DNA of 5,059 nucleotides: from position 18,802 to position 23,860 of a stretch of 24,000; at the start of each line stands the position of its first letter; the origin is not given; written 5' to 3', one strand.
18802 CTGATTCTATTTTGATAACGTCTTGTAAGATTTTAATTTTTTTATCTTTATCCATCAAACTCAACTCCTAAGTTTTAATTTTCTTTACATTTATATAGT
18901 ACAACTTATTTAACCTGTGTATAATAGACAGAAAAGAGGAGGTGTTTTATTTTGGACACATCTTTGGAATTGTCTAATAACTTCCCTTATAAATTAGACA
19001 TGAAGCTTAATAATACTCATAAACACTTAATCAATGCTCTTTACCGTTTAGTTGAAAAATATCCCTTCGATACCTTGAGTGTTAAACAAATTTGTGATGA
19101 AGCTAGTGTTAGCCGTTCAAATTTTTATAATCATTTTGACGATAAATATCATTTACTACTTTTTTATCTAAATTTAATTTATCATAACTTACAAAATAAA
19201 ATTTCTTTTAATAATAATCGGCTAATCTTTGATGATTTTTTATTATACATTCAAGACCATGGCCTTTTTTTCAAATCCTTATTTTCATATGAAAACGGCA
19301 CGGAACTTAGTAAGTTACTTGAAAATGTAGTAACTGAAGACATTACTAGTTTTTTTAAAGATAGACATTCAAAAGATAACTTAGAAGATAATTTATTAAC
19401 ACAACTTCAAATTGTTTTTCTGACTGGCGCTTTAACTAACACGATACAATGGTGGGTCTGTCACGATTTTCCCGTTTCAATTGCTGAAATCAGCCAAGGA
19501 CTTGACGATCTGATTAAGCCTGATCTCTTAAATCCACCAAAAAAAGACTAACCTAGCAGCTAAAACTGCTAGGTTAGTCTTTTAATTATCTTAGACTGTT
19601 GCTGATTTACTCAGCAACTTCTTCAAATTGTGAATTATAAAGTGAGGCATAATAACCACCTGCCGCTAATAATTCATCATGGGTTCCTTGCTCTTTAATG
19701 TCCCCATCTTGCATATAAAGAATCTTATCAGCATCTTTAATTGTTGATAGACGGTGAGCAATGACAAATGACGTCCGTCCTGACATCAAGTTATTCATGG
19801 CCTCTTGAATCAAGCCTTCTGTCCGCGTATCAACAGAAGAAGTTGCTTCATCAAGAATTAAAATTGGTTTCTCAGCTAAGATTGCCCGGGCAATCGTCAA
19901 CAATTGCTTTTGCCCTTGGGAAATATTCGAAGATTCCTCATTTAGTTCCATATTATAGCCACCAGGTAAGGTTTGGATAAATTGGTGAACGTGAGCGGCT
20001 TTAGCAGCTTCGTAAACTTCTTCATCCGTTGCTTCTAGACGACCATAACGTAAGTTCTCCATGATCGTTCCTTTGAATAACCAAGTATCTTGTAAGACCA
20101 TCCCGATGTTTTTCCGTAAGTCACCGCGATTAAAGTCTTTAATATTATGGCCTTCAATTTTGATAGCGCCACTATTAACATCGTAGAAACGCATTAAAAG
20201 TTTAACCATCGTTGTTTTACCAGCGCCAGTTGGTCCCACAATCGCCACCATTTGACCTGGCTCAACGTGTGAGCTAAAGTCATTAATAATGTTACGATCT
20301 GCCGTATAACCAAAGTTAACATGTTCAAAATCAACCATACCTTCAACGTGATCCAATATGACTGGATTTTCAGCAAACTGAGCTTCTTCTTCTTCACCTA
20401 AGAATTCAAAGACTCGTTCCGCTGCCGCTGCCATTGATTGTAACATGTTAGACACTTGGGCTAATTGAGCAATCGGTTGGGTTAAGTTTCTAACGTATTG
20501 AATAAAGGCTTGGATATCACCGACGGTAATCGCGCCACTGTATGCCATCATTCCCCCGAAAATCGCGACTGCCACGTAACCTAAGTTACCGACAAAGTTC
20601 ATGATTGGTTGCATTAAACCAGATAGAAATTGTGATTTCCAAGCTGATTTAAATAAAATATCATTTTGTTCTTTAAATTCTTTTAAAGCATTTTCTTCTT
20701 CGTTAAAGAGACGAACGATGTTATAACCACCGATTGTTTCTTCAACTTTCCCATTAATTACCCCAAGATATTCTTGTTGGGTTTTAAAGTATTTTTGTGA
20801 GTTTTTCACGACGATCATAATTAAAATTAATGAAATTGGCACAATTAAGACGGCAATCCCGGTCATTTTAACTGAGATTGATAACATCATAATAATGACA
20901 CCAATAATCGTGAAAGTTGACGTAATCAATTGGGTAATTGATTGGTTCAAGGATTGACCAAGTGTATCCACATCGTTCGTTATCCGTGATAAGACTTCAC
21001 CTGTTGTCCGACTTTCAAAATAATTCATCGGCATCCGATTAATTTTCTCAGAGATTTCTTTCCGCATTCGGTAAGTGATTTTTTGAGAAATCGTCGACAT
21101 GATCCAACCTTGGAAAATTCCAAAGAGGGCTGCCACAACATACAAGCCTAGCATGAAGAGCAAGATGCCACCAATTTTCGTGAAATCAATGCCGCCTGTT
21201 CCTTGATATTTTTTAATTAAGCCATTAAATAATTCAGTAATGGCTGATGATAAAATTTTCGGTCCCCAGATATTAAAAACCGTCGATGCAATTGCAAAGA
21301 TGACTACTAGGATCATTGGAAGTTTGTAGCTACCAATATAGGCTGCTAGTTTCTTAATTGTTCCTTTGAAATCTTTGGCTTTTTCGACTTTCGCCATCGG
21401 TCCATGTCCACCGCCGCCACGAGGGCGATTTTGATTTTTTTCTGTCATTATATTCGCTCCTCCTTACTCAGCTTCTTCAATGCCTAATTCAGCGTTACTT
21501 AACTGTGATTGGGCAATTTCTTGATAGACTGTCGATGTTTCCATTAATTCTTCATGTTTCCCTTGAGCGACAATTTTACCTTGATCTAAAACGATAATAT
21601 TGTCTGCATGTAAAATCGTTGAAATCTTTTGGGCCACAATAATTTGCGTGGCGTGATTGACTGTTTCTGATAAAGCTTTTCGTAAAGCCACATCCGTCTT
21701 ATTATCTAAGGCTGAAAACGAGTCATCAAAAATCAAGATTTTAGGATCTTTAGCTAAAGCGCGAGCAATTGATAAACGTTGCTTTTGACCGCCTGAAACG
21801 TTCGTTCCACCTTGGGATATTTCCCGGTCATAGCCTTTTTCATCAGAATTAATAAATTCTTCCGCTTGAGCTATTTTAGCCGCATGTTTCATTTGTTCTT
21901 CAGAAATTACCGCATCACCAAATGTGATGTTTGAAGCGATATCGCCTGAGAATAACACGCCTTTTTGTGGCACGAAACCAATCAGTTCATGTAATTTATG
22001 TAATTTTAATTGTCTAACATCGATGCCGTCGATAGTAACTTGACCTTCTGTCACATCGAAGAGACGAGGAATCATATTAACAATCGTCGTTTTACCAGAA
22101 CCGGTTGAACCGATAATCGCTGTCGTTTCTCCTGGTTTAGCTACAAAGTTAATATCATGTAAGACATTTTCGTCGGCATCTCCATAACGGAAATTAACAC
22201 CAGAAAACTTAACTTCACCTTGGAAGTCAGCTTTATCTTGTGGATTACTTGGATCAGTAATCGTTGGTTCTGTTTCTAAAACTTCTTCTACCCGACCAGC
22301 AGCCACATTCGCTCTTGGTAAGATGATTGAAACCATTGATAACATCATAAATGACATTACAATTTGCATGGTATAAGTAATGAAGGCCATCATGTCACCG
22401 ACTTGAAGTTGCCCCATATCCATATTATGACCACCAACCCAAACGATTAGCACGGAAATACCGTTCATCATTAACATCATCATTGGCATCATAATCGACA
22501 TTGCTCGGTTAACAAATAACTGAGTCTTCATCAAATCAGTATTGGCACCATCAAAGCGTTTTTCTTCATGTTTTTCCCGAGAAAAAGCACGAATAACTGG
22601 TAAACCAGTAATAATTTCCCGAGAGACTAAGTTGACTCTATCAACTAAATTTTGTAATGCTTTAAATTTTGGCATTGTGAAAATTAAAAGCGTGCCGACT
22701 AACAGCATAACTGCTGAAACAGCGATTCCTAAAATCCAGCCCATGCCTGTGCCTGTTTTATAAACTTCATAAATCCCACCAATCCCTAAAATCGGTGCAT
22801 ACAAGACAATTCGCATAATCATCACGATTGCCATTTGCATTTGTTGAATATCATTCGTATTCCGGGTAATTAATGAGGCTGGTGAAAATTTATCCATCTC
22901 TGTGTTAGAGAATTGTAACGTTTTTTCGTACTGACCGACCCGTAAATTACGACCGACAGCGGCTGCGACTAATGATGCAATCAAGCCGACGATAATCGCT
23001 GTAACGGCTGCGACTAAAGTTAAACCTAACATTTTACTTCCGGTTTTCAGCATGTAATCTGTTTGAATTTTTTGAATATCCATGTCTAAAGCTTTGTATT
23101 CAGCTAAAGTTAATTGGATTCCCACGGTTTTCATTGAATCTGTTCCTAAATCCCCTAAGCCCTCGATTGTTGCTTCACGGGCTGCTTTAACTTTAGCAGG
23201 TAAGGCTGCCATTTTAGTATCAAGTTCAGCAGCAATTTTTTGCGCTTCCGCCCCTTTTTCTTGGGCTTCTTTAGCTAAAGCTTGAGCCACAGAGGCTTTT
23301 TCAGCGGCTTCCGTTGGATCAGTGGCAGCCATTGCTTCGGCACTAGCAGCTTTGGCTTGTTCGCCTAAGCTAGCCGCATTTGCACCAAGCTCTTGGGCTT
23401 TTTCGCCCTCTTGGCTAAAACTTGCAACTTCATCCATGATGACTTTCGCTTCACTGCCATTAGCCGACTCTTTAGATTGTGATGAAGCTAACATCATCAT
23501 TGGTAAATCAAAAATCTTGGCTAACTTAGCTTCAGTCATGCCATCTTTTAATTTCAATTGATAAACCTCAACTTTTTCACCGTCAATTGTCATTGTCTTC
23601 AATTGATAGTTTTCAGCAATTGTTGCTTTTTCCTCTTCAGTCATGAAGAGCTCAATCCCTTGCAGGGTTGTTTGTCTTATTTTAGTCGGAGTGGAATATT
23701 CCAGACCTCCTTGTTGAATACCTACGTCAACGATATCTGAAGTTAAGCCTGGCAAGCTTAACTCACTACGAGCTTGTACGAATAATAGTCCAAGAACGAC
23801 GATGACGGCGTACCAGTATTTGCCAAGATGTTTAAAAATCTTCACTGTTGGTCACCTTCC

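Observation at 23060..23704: About 215-aa insertion, including an Ala/Glu/Lys-rich helical segment, in extracellular loop 1 of a type-IV ABC exporter half-transporter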

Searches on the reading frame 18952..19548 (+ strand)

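Call 39: search_protein_families(library=pfam, proteins=[window:18952-19548:+], max_evalue=0.001)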
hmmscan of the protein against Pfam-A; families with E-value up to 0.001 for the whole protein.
window:18952-19548:+ (199 aa): 2 families
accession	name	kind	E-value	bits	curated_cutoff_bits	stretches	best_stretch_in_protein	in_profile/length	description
PF14278.11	TetR_C_8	-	2.9e-09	37.4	26.1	1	92-189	6-102/103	Transcriptional regulator C-terminal region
PF00440.29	TetR_N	-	6e-08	32.8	24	1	26-69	1-44/47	Bacterial regulatory proteins, tetR family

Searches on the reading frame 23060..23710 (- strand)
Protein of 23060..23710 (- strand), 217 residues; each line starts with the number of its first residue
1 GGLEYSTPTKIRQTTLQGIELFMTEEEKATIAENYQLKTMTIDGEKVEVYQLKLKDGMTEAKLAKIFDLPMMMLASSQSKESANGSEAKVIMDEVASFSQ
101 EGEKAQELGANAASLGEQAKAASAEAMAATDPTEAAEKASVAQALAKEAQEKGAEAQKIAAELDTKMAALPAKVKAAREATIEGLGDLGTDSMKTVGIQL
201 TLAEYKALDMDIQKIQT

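Call 11: search_protein_families(library=pfam, proteins=[window:23060-23710:-], max_evalue=10)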
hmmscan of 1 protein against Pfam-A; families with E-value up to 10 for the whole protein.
window:23060-23710:- (217 aa): 3 families
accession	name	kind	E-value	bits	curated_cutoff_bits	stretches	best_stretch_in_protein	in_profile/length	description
PF02403.27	Seryl_tRNA_N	-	0.42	11.3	28.2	2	85-131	49-95/108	Seryl-tRNA synthetase N-terminal domain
PF04175.17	DUF406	-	1.1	10.2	25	1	93-140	23-70/91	Protein of unknown function (DUF406)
PF14739.11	DUF4472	-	9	7.4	26.6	1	31-110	27-105/107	Domain of unknown function (DUF4472)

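Call 12: search_solved_structures(query=window:23060-23710:-, max_evalue=10)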
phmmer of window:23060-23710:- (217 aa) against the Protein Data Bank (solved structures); distinct sequences matched with E-value up to 10: 0.

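Call 22: search_protein_representatives(protein=window:23060-23710:-)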
Query: 217 residues. Proteins with E-value up to 0.001 (for the whole library): 4; up to 1e-10: 3; up to 1e-30: 1. The best 4 are listed.
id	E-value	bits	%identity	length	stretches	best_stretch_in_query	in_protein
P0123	3.2e-38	148.0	57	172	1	1-133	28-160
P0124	4.2e-26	108.6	55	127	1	48-168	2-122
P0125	1.1e-22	97.4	51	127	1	47-165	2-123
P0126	4.9e-09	53.0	37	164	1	1-91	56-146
